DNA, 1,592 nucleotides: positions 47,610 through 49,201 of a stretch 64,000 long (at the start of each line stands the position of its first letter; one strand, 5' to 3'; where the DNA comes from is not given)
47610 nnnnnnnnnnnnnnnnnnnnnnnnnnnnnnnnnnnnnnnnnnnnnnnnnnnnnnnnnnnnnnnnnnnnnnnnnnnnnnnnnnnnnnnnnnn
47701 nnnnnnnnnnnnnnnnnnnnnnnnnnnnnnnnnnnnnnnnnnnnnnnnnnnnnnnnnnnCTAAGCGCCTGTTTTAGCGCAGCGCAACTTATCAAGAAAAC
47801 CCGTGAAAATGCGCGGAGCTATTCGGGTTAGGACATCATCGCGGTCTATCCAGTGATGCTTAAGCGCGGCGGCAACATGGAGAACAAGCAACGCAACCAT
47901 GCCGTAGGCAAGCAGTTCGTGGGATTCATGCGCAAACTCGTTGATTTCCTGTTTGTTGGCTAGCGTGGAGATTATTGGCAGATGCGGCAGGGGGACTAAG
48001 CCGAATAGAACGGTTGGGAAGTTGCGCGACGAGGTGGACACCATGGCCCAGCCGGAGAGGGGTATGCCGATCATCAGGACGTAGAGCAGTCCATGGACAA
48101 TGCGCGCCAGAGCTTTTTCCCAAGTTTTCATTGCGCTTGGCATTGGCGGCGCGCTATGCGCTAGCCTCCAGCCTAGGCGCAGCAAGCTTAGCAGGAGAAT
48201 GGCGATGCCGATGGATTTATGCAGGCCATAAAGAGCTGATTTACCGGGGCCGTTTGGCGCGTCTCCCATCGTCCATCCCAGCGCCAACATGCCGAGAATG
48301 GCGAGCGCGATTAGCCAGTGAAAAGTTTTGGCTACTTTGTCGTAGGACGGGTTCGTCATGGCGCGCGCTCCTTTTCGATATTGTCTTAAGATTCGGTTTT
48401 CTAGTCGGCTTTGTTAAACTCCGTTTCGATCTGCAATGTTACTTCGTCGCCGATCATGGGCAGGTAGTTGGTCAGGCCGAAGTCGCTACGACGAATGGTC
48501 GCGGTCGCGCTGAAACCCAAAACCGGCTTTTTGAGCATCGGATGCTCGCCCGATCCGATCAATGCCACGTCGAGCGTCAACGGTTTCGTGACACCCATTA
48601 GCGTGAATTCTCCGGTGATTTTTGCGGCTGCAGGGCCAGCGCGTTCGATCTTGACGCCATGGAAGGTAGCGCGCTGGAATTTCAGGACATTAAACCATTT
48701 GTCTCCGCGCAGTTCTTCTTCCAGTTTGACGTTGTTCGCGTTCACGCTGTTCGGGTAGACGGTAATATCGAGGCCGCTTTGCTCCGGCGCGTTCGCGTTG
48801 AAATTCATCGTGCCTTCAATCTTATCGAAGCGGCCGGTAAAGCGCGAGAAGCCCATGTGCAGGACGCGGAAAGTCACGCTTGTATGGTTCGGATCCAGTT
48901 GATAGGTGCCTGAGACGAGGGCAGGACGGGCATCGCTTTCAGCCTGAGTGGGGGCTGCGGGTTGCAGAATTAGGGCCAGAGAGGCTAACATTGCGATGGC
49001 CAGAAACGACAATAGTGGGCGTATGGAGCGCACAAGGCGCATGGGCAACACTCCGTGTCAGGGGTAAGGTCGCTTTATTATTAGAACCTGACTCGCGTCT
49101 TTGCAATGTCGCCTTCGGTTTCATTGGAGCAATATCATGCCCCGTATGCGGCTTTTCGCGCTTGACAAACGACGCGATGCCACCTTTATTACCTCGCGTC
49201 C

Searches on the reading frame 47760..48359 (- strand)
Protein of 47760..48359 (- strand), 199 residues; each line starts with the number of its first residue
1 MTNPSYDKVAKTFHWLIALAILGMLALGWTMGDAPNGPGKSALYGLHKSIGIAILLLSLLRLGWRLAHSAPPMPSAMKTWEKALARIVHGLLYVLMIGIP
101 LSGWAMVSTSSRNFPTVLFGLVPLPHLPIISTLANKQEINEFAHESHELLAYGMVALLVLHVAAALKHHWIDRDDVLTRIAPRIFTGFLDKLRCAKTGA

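Call 31: search_protein_families(library=pfam, proteins=[window:47760-48359:-], max_evalue=0.001)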
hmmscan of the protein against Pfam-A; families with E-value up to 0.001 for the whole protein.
window:47760-48359:- (199 aa): 1 family
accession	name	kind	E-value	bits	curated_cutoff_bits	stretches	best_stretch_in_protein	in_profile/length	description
PF01292.26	Ni_hydr_CYTB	-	6.7e-35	120.9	30.1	1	6-180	2-176/179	Prokaryotic cytochrome b561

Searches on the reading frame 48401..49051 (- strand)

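Call 31: search_protein_families(library=pfam, proteins=[window:48401-49051:-], max_evalue=0.001)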
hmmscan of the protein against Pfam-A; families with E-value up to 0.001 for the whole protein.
window:48401-49051:- (216 aa): 1 family
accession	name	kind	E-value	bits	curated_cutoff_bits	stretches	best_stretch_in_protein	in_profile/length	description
PF04264.18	YceI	-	8.1e-42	143.6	23.7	1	50-212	1-150/150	YceI-like domain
